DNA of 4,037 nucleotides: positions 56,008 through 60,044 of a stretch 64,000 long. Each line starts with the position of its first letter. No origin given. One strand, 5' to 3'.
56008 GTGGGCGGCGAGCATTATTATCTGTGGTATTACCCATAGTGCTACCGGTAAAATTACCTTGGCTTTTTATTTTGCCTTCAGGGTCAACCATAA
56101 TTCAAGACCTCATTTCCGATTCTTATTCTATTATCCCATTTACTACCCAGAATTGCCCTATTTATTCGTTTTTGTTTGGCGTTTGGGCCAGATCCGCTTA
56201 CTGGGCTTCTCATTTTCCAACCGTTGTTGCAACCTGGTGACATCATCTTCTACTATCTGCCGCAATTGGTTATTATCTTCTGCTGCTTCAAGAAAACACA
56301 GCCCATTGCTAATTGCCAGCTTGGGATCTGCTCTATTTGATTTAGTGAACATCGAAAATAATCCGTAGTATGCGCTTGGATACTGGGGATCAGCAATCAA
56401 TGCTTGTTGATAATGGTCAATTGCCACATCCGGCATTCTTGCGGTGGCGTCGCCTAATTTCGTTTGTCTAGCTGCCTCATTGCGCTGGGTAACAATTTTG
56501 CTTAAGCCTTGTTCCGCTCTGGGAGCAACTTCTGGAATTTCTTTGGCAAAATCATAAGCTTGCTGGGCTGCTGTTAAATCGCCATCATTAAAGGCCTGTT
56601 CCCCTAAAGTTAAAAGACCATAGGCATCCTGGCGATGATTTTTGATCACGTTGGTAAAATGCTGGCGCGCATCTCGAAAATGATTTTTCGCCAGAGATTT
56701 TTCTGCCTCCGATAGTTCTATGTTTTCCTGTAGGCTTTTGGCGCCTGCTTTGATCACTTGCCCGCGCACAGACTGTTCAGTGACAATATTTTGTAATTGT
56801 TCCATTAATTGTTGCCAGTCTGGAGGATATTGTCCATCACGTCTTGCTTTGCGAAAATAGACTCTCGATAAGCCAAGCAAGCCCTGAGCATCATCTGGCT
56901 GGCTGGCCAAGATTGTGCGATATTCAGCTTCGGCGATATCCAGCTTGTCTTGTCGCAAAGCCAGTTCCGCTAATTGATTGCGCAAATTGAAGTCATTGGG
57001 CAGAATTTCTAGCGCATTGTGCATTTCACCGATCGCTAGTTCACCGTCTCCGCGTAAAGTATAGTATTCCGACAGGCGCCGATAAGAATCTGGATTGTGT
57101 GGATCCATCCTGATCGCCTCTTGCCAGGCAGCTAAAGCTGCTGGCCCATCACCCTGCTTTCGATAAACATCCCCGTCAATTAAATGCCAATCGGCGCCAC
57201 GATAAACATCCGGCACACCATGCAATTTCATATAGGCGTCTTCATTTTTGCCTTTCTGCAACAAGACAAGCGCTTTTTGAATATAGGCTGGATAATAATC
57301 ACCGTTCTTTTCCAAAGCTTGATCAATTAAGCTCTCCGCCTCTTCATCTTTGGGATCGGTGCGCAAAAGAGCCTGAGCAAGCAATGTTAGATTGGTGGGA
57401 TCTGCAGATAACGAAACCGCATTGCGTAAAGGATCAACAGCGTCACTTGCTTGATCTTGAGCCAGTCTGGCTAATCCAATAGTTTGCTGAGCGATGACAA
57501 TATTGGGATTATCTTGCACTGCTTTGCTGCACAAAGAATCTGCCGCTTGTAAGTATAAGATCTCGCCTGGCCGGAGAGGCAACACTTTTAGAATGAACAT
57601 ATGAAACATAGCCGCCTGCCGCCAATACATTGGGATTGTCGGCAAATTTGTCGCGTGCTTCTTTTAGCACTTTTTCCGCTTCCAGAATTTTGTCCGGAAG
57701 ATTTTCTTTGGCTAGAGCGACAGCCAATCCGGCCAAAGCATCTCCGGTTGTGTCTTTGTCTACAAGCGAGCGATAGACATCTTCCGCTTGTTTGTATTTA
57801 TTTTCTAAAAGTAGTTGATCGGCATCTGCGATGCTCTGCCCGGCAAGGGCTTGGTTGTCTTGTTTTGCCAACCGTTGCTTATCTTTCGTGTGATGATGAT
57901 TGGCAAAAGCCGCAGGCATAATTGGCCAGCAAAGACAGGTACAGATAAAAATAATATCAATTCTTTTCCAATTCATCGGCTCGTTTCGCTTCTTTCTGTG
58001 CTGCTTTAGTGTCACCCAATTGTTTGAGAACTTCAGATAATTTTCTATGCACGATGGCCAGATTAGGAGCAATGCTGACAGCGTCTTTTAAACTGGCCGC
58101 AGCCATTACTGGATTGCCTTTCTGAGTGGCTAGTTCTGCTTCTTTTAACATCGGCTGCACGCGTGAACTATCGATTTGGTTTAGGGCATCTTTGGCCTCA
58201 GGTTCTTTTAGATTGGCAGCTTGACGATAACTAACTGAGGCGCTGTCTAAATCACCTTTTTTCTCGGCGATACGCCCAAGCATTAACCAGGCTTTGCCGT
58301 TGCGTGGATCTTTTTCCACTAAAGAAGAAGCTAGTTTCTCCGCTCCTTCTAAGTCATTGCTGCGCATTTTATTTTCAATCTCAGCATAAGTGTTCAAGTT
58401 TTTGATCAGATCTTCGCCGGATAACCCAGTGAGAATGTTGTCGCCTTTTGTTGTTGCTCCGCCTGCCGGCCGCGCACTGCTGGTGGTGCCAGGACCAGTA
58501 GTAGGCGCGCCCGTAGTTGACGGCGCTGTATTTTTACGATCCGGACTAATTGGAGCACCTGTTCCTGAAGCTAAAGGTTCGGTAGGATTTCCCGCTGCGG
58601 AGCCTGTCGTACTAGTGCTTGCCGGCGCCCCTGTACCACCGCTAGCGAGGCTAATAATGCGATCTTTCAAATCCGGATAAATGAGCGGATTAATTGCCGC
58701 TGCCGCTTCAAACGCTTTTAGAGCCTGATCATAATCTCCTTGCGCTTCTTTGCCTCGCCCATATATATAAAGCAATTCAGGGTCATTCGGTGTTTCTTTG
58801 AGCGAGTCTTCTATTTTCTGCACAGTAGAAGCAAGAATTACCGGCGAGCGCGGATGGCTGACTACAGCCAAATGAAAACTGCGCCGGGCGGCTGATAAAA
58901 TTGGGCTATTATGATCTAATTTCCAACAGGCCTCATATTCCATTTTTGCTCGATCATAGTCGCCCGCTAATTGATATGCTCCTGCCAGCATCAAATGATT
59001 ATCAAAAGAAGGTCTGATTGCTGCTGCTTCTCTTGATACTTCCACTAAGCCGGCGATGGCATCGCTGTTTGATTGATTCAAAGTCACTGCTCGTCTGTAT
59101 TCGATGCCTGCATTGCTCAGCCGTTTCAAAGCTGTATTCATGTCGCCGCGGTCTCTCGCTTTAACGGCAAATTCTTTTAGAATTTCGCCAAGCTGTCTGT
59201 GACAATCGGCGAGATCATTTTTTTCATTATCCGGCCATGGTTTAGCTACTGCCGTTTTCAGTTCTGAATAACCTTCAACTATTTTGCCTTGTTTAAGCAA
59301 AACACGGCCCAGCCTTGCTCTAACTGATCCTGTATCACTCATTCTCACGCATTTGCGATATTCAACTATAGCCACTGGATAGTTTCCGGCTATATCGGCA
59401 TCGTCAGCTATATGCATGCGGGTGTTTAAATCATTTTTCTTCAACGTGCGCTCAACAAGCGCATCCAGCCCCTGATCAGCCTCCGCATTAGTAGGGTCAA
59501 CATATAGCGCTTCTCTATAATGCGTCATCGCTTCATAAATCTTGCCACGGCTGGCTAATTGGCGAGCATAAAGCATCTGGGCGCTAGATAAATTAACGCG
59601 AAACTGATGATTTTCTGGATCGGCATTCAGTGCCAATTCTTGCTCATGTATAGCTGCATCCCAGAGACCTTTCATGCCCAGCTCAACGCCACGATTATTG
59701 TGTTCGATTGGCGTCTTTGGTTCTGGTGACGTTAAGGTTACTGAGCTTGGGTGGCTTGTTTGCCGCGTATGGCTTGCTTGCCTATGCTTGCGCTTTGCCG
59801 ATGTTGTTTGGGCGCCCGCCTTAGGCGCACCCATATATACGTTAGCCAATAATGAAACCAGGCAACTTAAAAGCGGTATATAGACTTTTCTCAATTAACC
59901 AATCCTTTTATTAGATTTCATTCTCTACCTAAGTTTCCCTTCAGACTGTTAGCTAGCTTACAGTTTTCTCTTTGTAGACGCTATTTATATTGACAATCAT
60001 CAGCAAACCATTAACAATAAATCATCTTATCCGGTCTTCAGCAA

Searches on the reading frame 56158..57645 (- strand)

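Call 68: search_protein_families(library=pfam, proteins=[window:56158-57645:-], max_evalue=0.001)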
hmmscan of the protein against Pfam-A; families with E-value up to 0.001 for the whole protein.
window:56158-57645:- (495 aa): 12 families
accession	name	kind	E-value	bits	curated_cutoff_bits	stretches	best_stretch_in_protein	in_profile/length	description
PF13432.12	TPR_16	-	7.5e-20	71.5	32.7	2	158-207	4-53/65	Tetratricopeptide repeat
PF13431.12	TPR_17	-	6.4e-18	63.9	24.4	0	107-137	2-32/34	Tetratricopeptide repeat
PF14559.12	TPR_19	-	3.3e-15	56.6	25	1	199-254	5-60/68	Tetratricopeptide repeat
PF13414.12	TPR_11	-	1.4e-13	50.7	26.8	1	158-191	1-34/42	TPR repeat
PF13428.12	TPR_14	-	1.8e-13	50.2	23.5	0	220-261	2-43/44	Tetratricopeptide repeat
PF23914.1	TPR_CcmH_CycH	-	1.3e-11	45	42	0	151-250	51-152/158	Cytochrome c-type biogenesis protein H TPR domain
PF07719.23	TPR_2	-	4.1e-10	39.4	27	0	158-184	8-34/34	Tetratricopeptide repeat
PF25064.1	ARM_TT21_5th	-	2.4e-06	28.3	27.8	0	225-266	7-48/117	TT21 fifth ARM repeats domain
PF24575.1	TPR_Slam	-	3.9e-05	24.4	35.2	0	226-266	54-94/104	Surface lipoprotein assembly modifier, N-terminal TPR repeats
PF00515.34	TPR_1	-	0.00015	21.9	27.8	0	158-184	8-34/34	Tetratricopeptide repeat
PF12895.13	ANAPC3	-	0.00022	21.9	27.2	0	87-121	9-43/82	Anaphase-promoting complex, cyclosome, subunit 3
PF09976.15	TPR_21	-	0.00057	20.1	25.5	0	101-180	93-175/193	Tetratricopeptide repeat-like domain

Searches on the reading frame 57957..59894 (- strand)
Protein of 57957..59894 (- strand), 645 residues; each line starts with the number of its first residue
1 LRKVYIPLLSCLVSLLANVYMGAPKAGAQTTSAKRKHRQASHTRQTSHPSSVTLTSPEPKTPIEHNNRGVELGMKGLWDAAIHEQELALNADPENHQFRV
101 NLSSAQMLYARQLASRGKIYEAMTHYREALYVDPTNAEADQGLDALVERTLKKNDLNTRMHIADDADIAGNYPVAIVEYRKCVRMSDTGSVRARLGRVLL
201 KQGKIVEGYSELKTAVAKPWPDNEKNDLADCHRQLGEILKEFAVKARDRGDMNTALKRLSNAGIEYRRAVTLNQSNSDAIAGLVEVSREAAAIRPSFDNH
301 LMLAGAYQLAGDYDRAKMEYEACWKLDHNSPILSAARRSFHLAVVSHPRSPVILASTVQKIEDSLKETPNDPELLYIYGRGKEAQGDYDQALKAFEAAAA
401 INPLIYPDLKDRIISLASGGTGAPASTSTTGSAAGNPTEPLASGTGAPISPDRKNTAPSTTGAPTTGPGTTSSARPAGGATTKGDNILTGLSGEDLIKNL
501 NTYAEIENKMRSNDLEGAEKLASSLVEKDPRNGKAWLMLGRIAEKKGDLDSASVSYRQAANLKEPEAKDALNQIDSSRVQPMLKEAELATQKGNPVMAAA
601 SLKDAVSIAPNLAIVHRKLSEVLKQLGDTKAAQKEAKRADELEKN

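Call 68: search_protein_families(library=pfam, proteins=[window:57957-59894:-], max_evalue=0.001)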
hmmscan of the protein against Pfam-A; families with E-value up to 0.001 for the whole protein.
window:57957-59894:- (645 aa): 17 families
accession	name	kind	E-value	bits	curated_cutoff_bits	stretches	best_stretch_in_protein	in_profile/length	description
PF07719.23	TPR_2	-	3.1e-21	74.1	27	1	372-403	1-32/34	Tetratricopeptide repeat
PF13181.12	TPR_8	-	1.7e-18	65.5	25.7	0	534-563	2-31/34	Tetratricopeptide repeat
PF13428.12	TPR_14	-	3.1e-18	64.9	23.5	0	372-403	1-32/44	Tetratricopeptide repeat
PF14559.12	TPR_19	-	1.3e-15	57.9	25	1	511-559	3-51/68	Tetratricopeptide repeat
PF13431.12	TPR_17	-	1.3e-15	56.7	24.4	0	525-552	5-32/34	Tetratricopeptide repeat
PF00515.34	TPR_1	-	3.5e-14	52.4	27.8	0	384-403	13-32/34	Tetratricopeptide repeat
PF13414.12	TPR_11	-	8.2e-13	48.3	26.8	1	112-139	3-30/42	TPR repeat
PF13432.12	TPR_16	-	1.3e-10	41.9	32.7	1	504-552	2-50/65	Tetratricopeptide repeat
PF23914.1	TPR_CcmH_CycH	-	4.5e-09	36.8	42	1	527-566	44-83/158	Cytochrome c-type biogenesis protein H TPR domain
PF13424.12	TPR_12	-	1.3e-08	35.3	30.1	0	380-401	11-32/77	Tetratricopeptide repeat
PF25064.1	ARM_TT21_5th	-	3.5e-06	27.7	27.8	0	510-567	12-69/117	TT21 fifth ARM repeats domain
PF12895.13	ANAPC3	-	7e-06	26.7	27.2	0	292-331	18-56/82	Anaphase-promoting complex, cyclosome, subunit 3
PF13176.12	TPR_7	-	3e-05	24.2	27.9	0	535-565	1-31/36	Tetratricopeptide repeat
PF13429.12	TPR_15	-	4.1e-05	23.6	26.2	0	107-143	150-186/280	Tetratricopeptide repeat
PF25063.1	ARM_TT21_C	-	0.00011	22.5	35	0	509-564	105-160/209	Tetratricopeptide repeat protein 21 C-terminal ARM domain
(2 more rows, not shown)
